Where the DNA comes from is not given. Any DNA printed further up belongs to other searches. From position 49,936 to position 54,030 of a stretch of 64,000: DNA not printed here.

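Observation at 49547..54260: Orphan 1265-aa protein with N-terminal tandem Myb/SANT-like repeats in a tRNA-flanked locus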

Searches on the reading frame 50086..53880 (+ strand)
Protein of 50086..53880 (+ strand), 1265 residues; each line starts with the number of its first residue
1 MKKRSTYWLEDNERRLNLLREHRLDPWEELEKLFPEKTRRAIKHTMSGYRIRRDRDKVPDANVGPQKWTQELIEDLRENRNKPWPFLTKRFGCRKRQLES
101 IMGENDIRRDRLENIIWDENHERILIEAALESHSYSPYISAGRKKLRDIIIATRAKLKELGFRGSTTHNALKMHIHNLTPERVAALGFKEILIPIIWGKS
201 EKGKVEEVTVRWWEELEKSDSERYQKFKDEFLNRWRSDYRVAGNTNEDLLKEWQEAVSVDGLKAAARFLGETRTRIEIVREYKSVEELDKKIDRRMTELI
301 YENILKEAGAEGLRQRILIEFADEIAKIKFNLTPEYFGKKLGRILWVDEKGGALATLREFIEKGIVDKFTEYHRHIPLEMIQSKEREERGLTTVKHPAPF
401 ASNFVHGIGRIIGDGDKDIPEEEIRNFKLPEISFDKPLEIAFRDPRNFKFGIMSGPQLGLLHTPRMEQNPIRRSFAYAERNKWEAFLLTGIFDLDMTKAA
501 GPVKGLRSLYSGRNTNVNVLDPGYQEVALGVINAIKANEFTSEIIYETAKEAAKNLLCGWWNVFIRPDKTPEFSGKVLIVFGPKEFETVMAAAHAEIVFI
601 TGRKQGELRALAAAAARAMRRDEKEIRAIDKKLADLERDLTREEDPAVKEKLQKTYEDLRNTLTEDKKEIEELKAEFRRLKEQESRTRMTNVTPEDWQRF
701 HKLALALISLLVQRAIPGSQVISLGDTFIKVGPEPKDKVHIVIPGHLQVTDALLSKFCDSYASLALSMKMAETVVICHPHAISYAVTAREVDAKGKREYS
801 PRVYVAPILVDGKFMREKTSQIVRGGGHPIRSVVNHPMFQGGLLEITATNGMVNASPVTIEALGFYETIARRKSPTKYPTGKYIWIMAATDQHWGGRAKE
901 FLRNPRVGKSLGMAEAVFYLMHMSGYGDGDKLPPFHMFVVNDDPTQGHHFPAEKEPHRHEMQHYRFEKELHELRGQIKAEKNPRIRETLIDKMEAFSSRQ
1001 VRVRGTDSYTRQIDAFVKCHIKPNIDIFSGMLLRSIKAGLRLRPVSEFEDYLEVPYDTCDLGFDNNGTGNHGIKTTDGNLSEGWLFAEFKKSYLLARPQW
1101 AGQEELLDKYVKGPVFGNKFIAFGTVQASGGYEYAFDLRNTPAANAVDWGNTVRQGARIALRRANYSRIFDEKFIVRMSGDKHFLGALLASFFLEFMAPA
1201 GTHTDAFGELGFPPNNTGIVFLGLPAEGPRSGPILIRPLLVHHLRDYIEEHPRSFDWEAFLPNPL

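Call 4: search_protein_families(library=pfam, proteins=[window:50086-53880:+], max_evalue=1)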
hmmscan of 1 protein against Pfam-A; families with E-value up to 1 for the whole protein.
window:50086-53880:+ (1265 aa): 8 families
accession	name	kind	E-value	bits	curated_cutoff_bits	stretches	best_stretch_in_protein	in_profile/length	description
PF07739.18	TipAS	-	0.02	15.8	23.8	0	609-665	13-72/117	TipAS antibiotic-recognition domain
PF20203.3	DUF6565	-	0.026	15.3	24.5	1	653-691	25-64/86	Domain of unknown function (DUF6565)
PF11711.13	Tim54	-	0.079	12.2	34.7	1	589-652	96-159/376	Inner membrane protein import complex subunit Tim54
PF24465.1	Tri-helical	-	0.086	13.7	27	1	660-702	2-44/85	Tri-helical domain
PF03961.19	FapA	-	0.12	12.3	31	1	600-683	146-225/272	Flagellar Assembly Protein A beta solenoid domain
PF20237.3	DUF6594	-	0.14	12.5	30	1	613-705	22-113/238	Family of unknown function (DUF6594)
PF06102.17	RRP36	-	0.47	10.8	27.1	0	963-1003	56-95/165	rRNA biogenesis protein RRP36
PF16046.10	FAM76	-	0.63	9.9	28.5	0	651-711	228-287/298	FAM76 protein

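Call 5: search_protein_families(library=ncbifam, proteins=[window:50086-53880:+], max_evalue=1)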
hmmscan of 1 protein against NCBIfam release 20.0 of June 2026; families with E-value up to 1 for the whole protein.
window:50086-53880:+ (1265 aa): 7 families
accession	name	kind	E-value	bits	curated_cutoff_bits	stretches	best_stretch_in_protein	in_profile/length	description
TIGR04523.1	Mplasa_alph_rch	subfamily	0.022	12.7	270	1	623-691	287-358/745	helix-rich protein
NF041751.2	sbcc_Staph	equivalog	0.065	11.1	920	1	616-700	423-504/1007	exonuclease subunit SbcC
NF033631.1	SLATT_5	subfamily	0.19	11.2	60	1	616-704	83-172/180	SLATT domain-containing protein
NF047363.1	Zn_ribbon_CdsZ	equivalog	0.29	10.5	275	1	614-694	92-173/251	zinc ribbon domain regulatory protein CdsZ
TIGR03495.1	phage_LysB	equivalog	0.42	10.9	92.75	1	600-681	16-95/135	Rz-like lysis system protein LysB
NF043073.1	MMSYN1_0195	equivalog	0.56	8.3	1250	1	621-678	399-454/1021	spermidine/putrescine ABC transporter permease/substrate-binding protein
TIGR04211.1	SH3_and_anchor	equivalog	0.84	9.2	65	0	618-689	74-167/198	TIGR04211 family SH3 domain-containing protein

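Call 6: search_solved_structures(query=window:50086-53880:+, max_evalue=10)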
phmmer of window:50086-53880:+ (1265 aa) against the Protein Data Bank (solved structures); distinct sequences matched with E-value up to 10: 2.
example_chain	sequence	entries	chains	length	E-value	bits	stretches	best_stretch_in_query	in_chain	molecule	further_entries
1idy_A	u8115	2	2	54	0.21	12.3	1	2-47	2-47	MOUSE C-MYB DNA-BINDING DOMAIN REPEAT 3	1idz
1mbj_A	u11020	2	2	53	0.57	10.9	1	4-48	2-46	MYB PROTO-ONCOGENE PROTEIN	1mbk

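Call 9: search_protein_families(library=phrogs, proteins=[window:50086-53880:+], max_evalue=1)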
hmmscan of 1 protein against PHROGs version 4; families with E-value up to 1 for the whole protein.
window:50086-53880:+ (1265 aa): 9 families
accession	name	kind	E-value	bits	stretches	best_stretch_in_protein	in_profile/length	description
phrog_11761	-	unknown function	0.0063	17.6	1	642-692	15-65/110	-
phrog_32221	-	unknown function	0.018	14.6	1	626-703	117-194/475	-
phrog_6631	-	unknown function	0.083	13.4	1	622-685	51-112/251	-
phrog_10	-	head and packaging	0.15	11.9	1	616-686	241-323/752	major head protein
phrog_11350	-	unknown function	0.16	13.1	0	965-986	68-89/108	-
phrog_23939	-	unknown function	0.17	12.9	1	407-443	7-42/76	-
phrog_1283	-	tail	0.35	10.7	1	595-677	433-518/584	baseplate hub subunit and tail length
phrog_73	-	head and packaging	0.45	11.2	1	590-689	165-272/287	head scaffolding protein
phrog_2335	-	tail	0.68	8.7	1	604-683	1127-1205/1536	tail length tape measure protein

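Call 10: search_protein_families(library=padloc, proteins=[window:50086-53880:+], max_evalue=1)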
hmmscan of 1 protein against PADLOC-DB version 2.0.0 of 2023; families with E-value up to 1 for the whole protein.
window:50086-53880:+ (1265 aa): 3 families
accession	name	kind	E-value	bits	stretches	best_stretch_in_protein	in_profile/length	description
PDLC03863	LmuB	-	3.6e-06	24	1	584-717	337-480/610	-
PDLC03860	LmuB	-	0.08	9.5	1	607-688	323-417/565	-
PDLC03864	LmuB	-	0.58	6.6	0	594-687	244-341/657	-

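Call 11: find_homologous_proteins(query=window:50086-53880:+, max_evalue=0.001)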
Query window:50086-53880:+ (1265 aa): 6 proteins with E <= 0.001 among 8000 candidates.
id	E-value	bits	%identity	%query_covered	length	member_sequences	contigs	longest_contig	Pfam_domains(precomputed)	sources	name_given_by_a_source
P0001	0.0e+0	2929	100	100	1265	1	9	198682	-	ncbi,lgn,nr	ncbi:MAG: hypothetical protein HYT98_04560 [Candidatus Sungbacteria bacterium]|nr:hypothetical prote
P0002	0.0e+0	1423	60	82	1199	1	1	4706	-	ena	-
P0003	0.0e+0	1396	58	83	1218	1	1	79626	-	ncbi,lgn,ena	-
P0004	1.3e-218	747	37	83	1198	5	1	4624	-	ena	-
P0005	1.7e-181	624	31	100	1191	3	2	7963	-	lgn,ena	-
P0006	2.8e-135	471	31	83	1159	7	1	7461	-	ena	-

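Call 14: find_homologous_proteins(query=A1, max_evalue=0.001)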
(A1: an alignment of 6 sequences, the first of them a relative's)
Query A1 (6 sequences) (1265 aa, profile of the alignment): 6 proteins with E <= 0.001 among 8000 candidates.
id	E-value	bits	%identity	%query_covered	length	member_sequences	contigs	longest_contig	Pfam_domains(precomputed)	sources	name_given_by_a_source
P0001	0.0e+0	2009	100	100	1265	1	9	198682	-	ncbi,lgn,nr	ncbi:MAG: hypothetical protein HYT98_04560 [Candidatus Sungbacteria bacterium]|nr:hypothetical prote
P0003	0.0e+0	1905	58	83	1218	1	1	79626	-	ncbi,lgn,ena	-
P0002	0.0e+0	1891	60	82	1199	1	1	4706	-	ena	-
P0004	0.0e+0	1763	37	83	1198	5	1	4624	-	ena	-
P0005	0.0e+0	1735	31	100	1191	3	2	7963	-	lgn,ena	-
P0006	0.0e+0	1645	31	83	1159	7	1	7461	-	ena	-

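Call 15: find_encoding_contigs(protein=P0003, flank=10000, max_places=3)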
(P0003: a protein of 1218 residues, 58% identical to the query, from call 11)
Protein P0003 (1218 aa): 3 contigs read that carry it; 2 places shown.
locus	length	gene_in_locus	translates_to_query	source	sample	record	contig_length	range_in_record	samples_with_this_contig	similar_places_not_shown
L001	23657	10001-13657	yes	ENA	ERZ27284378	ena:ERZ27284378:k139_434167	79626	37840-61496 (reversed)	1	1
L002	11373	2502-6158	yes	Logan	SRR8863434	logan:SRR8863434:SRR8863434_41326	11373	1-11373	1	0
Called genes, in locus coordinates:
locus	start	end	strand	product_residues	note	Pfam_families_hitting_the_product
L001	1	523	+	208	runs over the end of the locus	PF13489:Methyltransf_23 (weak), PF01135:PCMT (weak), PF01209:Ubie_methyltran, PF02475:TRM5-TYW2_MTfase (weak), PF13847:Methyltransf_31, PF13649:Methyltransf_25, PF08241:Methyltransf_11, PF08242:Methyltransf_12, +1 more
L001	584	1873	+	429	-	PF01547:SBP_bac_1, PF13416:SBP_bac_8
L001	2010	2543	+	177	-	PF18895:T4SS_pilin (weak)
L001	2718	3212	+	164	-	PF04956:TrbC, PF18895:T4SS_pilin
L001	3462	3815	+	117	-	PF18895:T4SS_pilin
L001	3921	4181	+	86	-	PF18895:T4SS_pilin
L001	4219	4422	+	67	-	-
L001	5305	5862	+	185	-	PF08123:DOT1 (weak), PF02353:CMAS (weak), PF06325:PrmA (weak), PF13847:Methyltransf_31, PF13649:Methyltransf_25 (weak)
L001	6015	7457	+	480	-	PF01266:DAO (weak), PF03486:HI0933_like (faint), PF07992:Pyr_redox_2 (faint), PF13450:NAD_binding_8 (faint), PF21688:FAD-depend_C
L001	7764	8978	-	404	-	-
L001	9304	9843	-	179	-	-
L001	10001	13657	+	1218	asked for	-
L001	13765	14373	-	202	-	PF00574:CLP_protease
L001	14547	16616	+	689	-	PF07724:AAA_2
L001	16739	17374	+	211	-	PF01135:PCMT, PF13847:Methyltransf_31 (weak)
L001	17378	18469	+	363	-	PF02618:YceG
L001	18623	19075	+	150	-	-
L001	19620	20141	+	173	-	PF00466:Ribosomal_L10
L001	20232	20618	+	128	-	PF16320:Ribosomal_L12_N, PF00542:Ribosomal_L12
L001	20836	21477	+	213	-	-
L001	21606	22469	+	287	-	-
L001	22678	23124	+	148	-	PF01243:PNPOx_N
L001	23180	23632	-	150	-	PF00961:LAGLIDADG_1 (weak)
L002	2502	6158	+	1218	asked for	-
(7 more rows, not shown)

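Call 18: find_encoding_contigs(protein=P0005, flank=10000, max_places=4)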
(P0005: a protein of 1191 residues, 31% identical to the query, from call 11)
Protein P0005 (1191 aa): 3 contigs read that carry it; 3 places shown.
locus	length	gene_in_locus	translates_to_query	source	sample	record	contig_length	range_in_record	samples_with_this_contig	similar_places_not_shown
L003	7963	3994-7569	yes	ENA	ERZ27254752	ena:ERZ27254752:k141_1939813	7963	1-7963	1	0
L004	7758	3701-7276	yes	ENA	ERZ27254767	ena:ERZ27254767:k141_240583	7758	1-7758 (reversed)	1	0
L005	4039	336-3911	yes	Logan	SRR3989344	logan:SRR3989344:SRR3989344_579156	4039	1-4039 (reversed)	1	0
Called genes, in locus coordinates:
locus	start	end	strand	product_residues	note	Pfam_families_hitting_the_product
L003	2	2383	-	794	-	?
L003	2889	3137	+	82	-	PF12728:HTH_17, PF13411:MerR_1, PF00376:MerR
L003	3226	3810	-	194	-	-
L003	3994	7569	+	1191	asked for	-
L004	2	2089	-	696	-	?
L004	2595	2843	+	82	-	PF12728:HTH_17, PF13411:MerR_1, PF00376:MerR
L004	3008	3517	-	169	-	-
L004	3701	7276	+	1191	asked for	-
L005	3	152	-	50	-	?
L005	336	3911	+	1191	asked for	-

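Call 19: find_encoding_contigs(protein=P0006, flank=10000, max_places=4)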
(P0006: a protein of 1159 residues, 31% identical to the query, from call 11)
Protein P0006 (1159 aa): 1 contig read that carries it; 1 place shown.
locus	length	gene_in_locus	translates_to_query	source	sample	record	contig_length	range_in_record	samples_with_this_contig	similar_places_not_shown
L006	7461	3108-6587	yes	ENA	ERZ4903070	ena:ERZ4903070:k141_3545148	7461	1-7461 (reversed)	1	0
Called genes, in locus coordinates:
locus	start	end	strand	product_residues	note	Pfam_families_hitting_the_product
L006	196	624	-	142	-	-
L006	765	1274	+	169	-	-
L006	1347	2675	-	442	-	-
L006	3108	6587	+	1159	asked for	-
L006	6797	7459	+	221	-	?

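Call 21: search_protein_families(library=pfam, proteins=[L001:9307-9843:-, L001:7767-8978:-, L003:3229-3810:-, L006:765-1271:+, L006:1350-2675:-, L006:199-624:-, L003:5-2383:-], max_evalue=0.1)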
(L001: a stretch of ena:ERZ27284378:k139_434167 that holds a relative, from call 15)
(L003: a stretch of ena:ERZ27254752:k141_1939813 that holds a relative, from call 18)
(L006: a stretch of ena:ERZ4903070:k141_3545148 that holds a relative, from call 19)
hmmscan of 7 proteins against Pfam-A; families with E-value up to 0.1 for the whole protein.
L001:9307-9843:- (179 aa): 0 families

L001:7767-8978:- (404 aa): 3 families
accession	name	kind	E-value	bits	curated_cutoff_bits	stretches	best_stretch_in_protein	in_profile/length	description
PF18079.6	AglB_L1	-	0.045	14.3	23.6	0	227-273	43-86/87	Archaeal glycosylation protein B long peripheral domain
PF01925.25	TauE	-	0.062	13.4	32.6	0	355-383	60-88/237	Sulfite exporter TauE/SafE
PF18955.5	DUF5698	-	0.085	13.8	27.5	1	341-375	24-57/58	Domain of unknown function (DUF5698)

L003:3229-3810:- (194 aa): 0 families

L006:765-1271:+ (169 aa): 0 families

L006:1350-2675:- (442 aa): 1 family
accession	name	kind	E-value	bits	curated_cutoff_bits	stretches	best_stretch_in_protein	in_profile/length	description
PF07698.17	7TM-7TMR_HD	-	0.056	13.8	29.4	0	192-271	6-89/190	7TM receptor with intracellular HD hydrolase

L006:199-624:- (142 aa): 0 families

L003:5-2383:- (793 aa): 1 family
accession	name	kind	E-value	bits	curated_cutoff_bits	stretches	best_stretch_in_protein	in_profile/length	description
PF12728.13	HTH_17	-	9.3e-05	23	27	1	6-56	1-51/51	Helix-turn-helix domain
